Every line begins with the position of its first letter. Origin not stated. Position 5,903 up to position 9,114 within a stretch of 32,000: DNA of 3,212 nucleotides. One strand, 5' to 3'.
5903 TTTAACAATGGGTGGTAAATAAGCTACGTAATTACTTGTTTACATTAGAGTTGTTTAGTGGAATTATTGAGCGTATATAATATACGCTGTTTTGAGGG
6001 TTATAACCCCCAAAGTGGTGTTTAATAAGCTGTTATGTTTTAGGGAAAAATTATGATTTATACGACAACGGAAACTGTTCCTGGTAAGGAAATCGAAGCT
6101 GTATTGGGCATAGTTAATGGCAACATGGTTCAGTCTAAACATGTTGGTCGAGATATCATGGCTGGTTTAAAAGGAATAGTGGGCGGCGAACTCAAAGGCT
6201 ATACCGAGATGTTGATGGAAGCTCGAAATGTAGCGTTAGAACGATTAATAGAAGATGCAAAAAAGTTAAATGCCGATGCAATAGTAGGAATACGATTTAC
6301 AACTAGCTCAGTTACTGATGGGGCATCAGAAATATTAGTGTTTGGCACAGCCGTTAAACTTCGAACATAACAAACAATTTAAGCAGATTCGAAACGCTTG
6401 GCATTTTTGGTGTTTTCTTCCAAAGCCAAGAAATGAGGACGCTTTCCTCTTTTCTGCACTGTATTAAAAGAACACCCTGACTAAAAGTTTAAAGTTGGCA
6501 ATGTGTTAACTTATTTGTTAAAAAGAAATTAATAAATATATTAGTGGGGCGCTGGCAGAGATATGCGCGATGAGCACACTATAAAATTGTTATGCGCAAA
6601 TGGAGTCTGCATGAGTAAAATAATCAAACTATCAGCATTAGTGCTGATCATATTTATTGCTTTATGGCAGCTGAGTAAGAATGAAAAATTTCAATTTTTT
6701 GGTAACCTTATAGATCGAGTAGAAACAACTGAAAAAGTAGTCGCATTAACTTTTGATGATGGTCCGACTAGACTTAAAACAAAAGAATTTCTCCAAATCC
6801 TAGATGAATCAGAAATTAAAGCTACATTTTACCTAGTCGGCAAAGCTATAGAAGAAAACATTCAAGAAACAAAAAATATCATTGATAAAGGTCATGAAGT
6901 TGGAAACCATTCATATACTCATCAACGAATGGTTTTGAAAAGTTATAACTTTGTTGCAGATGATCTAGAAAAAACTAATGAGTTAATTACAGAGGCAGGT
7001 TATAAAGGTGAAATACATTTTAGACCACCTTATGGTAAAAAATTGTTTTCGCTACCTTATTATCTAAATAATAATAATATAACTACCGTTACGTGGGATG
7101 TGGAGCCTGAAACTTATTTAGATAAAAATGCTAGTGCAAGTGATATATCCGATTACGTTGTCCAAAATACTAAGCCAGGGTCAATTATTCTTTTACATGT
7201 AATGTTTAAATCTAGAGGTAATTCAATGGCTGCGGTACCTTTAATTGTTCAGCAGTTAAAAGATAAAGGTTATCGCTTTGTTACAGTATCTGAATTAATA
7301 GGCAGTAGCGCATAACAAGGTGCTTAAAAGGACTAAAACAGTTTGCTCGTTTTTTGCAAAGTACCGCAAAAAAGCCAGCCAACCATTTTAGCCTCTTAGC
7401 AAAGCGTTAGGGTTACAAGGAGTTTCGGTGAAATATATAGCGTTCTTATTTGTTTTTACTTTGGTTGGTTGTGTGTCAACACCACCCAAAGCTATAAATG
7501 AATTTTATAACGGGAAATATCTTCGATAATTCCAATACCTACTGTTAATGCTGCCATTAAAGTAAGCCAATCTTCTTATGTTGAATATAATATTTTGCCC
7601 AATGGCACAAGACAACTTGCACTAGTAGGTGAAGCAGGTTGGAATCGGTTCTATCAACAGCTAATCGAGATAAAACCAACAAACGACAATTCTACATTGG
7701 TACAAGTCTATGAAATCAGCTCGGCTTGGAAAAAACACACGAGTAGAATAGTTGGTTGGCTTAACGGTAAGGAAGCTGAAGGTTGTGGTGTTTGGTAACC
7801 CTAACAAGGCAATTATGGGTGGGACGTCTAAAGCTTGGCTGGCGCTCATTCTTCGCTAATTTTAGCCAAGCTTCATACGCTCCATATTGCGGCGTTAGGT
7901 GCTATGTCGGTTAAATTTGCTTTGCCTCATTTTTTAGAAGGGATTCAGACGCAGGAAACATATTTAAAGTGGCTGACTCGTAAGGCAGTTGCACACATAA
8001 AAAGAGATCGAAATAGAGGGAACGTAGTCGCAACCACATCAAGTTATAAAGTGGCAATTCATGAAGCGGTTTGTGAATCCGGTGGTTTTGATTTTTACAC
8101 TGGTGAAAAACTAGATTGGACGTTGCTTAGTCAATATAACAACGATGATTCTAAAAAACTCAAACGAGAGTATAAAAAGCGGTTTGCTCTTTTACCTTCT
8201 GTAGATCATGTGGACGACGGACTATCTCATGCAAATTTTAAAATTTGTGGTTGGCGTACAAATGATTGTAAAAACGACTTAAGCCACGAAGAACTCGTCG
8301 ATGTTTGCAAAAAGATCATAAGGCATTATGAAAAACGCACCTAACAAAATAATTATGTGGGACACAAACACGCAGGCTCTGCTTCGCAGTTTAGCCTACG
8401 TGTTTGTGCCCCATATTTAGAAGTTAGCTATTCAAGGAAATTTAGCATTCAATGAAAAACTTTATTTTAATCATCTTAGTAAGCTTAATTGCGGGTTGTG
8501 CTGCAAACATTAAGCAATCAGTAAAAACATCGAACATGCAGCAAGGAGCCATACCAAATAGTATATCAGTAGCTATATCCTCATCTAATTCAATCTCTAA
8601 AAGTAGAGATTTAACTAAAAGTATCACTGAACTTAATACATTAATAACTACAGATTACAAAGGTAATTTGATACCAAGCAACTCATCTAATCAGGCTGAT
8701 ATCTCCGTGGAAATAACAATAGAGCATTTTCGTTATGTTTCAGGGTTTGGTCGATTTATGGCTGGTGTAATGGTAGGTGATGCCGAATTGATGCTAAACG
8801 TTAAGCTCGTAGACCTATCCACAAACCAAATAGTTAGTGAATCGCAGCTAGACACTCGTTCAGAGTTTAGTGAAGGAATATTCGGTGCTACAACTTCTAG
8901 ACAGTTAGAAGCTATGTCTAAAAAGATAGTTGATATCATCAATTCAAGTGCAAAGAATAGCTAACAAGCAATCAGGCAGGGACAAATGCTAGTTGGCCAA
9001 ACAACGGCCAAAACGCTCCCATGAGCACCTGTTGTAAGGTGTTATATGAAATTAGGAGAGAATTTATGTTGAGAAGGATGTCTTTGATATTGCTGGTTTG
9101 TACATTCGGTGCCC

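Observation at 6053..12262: Integrase-less integron cassette array (CALIN-like) inserted between fadE and upp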

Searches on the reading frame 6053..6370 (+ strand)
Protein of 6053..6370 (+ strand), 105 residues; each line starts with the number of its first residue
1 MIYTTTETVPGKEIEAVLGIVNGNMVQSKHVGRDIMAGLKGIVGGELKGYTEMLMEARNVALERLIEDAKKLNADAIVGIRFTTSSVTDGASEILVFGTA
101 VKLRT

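Call 6: search_protein_families(library=pfam, proteins=[window:6053-6370:+], max_evalue=0.01)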
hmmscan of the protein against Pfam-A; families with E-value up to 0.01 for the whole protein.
window:6053-6370:+ (105 aa): 1 family
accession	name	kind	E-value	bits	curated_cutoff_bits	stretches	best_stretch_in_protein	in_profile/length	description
PF01906.23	YbjQ_1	-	9.7e-39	132.6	23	1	1-103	1-103/103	Putative heavy-metal-binding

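Call 40: search_protein_families(library=padloc, proteins=[window:6053-6370:+], max_evalue=0.01)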
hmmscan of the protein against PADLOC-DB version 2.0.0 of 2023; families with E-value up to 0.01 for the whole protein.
window:6053-6370:+ (105 aa): 0 families

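Call 73: search_protein_families(library=ncbifam, proteins=[window:6053-6370:+], max_evalue=0.01)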
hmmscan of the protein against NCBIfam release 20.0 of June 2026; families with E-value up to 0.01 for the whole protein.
window:6053-6370:+ (105 aa): 6 families
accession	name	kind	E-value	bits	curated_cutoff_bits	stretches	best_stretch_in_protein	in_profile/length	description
NF002989.0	PRK03732.1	equivalog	9.8e-31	106.3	181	1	2-102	9-109/114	hypothetical protein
NF009496.0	PRK12856.1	subfamily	9.4e-19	67.6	177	1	1-102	1-102/103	hypothetical protein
NF002776.0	PRK02877.1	equivalog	1e-18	67.5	160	1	1-104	1-106/107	hypothetical protein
NF009495.0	PRK12855.1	subfamily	1.2e-18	67.3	180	1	1-102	1-102/103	hypothetical protein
NF002224.0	PRK01119.1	equivalog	2.6e-14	53.2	169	1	1-102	1-104/110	putative heavy metal-binding protein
TIGR03884.1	sel_bind_Methan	equivalog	0.0013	19.1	44.65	0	62-102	31-66/74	selenium-binding protein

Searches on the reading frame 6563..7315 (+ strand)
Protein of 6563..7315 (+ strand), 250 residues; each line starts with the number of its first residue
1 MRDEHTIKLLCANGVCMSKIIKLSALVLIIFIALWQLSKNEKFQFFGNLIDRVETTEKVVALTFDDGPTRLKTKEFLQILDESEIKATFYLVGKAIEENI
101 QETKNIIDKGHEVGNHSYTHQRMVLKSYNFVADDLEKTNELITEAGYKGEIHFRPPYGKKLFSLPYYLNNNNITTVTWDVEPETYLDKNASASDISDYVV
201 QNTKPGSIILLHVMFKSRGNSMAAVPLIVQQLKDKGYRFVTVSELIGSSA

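Call 6: search_protein_families(library=pfam, proteins=[window:6563-7315:+], max_evalue=0.01)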
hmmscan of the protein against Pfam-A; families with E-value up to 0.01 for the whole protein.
window:6563-7315:+ (250 aa): 2 families
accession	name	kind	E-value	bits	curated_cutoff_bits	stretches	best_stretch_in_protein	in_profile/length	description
PF01522.26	Polysacc_deac_1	-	1.1e-30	106.5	23.1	1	53-173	2-121/124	Polysaccharide deacetylase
PF10096.14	DUF2334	-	0.0079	16.2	26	0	72-137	17-94/203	Uncharacterized protein conserved in bacteria (DUF2334)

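Call 40: search_protein_families(library=padloc, proteins=[window:6611-7315:+], max_evalue=0.01)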
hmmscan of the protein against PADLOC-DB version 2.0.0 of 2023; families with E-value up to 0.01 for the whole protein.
window:6611-7315:+ (234 aa): 0 families

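Call 73: search_protein_families(library=ncbifam, proteins=[window:6611-7315:+], max_evalue=0.01)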
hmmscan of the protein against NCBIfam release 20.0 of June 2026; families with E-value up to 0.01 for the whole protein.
window:6611-7315:+ (234 aa): 9 families
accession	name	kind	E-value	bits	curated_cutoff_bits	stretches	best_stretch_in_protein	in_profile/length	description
TIGR02764.1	spore_ybaN_pdaB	equivalog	8.2e-46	156.2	237.4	1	37-230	1-191/191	polysaccharide deacetylase family sporulation protein PdaB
NF045820.1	PgAcgDacpgdA_Strep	equivalog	2.5e-33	115.6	800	1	39-232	265-450/463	peptidoglycan-N-acetylglucosamine deacetylase PgdA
NF045821.1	PgAcgDacpgdA1_Bac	equivalog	4.7e-33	114.3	400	1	43-232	89-277/282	peptidoglycan-N-acetylglucosamine deacetylase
TIGR02884.1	spore_pdaA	equivalog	3.1e-29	102.3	298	1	38-229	33-223/224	delta-lactam-biosynthetic de-N-acetylase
TIGR02873.1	spore_ylxY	hypoth_equivalog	2.1e-28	99.3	391.5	1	42-230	85-267/268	probable sporulation protein, polysaccharide deacetylase family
TIGR04243.1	nodulat_NodB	equivalog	7.9e-26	90.8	240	1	42-198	2-157/197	chitooligosaccharide deacetylase NodB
NF045822.1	PgAcgDacpgdA2_Bac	equivalog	2.6e-25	89.3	400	1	40-226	68-258/274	peptidoglycan-N-acetylglucosamine deacetylase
TIGR03006.1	pepcterm_polyde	equivalog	1.1e-11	44.4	276.2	1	56-129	35-108/272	XrtA system polysaccharide deacetylase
NF050820.1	PolSacchBiosHfsH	equivalog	1.7e-05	24.6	400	1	37-143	29-142/249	oligosaccharide deacetylase HfsH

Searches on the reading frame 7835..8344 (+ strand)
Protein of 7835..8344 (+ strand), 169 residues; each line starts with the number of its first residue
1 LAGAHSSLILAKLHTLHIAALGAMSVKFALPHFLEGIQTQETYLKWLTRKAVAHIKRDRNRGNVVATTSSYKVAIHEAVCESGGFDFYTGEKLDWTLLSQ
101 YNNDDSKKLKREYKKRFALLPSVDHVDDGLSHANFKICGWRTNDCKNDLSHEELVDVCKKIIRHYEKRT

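Call 6: search_protein_families(library=pfam, proteins=[window:7835-8344:+], max_evalue=0.01)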
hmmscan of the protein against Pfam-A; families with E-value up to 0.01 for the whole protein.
window:7835-8344:+ (169 aa): 1 family
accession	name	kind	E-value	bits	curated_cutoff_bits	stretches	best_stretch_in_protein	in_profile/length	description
PF22755.2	E217_gp28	-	0.0081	16.8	27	0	36-82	53-99/110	E217 collar protein gp28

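Call 40: search_protein_families(library=padloc, proteins=[window:7835-8344:+], max_evalue=0.01)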
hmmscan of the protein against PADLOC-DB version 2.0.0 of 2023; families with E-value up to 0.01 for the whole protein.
window:7835-8344:+ (169 aa): 0 families

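Call 51: find_encoding_contigs(protein=window:7835-8344:+, flank=10000, max_places=8)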
Protein window:7835-8344:+ (169 aa): 23 contigs read that carry it; 8 places shown.
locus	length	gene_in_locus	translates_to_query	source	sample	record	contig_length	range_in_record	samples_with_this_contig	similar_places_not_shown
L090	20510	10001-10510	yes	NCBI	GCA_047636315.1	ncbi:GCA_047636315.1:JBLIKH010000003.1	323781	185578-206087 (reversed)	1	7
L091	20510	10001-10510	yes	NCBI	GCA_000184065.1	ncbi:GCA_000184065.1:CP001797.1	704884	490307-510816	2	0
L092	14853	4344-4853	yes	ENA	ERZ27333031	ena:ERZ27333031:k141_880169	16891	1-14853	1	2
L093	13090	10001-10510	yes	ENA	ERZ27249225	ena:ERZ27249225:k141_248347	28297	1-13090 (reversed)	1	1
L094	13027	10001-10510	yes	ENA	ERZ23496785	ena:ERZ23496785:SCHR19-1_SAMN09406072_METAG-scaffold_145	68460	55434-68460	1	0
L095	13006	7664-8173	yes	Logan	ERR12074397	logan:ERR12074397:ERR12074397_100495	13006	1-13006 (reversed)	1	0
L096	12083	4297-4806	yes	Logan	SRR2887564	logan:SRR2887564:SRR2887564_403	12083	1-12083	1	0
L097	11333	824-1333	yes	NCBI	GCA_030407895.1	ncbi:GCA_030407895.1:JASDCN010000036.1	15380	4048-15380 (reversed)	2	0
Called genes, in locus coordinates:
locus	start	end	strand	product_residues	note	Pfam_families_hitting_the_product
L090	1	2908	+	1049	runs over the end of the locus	PF00873:ACR_tran, PF03176:MMPL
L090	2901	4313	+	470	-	PF02321:OEP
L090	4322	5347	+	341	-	PF08240:ADH_N, PF00107:ADH_zinc_N, PF13602:ADH_zinc_N_2 (weak)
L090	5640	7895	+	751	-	PF02771:Acyl-CoA_dh_N, PF02770:Acyl-CoA_dh_M, PF00441:Acyl-CoA_dh_1, PF09317:ACDH_C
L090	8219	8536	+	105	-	PF01906:YbjQ_1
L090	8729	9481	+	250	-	PF01522:Polysacc_deac_1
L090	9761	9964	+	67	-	-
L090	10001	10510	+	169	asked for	-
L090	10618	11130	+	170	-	PF14366:DUF4410 (weak)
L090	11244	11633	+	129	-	-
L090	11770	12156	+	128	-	-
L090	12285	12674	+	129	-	-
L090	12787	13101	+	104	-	-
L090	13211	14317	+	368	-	PF00144:Beta-lactamase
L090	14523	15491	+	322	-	PF01636:APH (weak), PF02958:EcKL, PF07914:DUF1679 (weak)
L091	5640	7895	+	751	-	PF02771:Acyl-CoA_dh_N, PF02770:Acyl-CoA_dh_M, PF00441:Acyl-CoA_dh_1, PF09317:ACDH_C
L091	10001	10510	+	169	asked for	-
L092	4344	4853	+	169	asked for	-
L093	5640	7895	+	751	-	PF02771:Acyl-CoA_dh_N, PF02770:Acyl-CoA_dh_M, PF00441:Acyl-CoA_dh_1, PF09317:ACDH_C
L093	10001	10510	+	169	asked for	-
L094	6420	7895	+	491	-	PF00441:Acyl-CoA_dh_1, PF09317:ACDH_C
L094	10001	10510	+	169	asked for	-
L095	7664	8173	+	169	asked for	-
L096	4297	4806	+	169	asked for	-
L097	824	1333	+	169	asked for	-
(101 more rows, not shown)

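Call 73: search_protein_families(library=ncbifam, proteins=[window:7904-8344:+], max_evalue=0.01)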
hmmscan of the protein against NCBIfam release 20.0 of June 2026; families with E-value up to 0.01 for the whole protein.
window:7904-8344:+ (146 aa): 0 families

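Call 85: search_solved_structures(query=window:7904-8344:+, max_evalue=1)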
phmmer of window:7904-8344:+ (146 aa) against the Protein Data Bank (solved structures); distinct sequences matched with E-value up to 1: 0.

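Call 86: search_protein_families(library=phrogs, proteins=[window:7904-8344:+], max_evalue=0.01)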
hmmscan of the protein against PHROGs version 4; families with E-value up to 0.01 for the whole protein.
window:7904-8344:+ (146 aa): 1 family
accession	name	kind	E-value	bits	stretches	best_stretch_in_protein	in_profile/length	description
phrog_1035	-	DNA, RNA and nucleotide metabolism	0.00093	20.1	1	30-142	128-229/271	endonuclease VII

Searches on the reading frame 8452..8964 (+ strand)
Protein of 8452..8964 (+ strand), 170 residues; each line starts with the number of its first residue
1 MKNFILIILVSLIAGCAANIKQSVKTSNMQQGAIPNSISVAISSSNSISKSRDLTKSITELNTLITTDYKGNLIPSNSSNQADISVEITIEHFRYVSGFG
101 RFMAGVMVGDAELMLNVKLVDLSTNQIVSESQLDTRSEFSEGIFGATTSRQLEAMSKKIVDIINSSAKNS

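Call 6: search_protein_families(library=pfam, proteins=[window:8452-8964:+], max_evalue=0.01)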
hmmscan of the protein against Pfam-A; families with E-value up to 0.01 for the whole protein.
window:8452-8964:+ (170 aa): 1 family
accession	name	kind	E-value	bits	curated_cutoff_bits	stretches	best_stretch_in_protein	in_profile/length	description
PF14366.11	DUF4410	-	2e-06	28.2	26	1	76-131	56-101/120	Domain of unknown function (DUF4410)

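Call 40: search_protein_families(library=padloc, proteins=[window:8452-8964:+], max_evalue=0.01)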
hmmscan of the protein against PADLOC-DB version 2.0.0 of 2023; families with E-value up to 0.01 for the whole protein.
window:8452-8964:+ (170 aa): 0 families

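Call 73: search_protein_families(library=ncbifam, proteins=[window:8452-8964:+], max_evalue=0.01)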
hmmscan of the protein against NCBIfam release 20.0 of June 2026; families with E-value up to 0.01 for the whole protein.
window:8452-8964:+ (170 aa): 0 families

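Call 86: search_protein_families(library=phrogs, proteins=[window:8452-8964:+], max_evalue=0.01)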
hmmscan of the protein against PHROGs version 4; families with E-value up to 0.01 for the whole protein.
window:8452-8964:+ (170 aa): 0 families
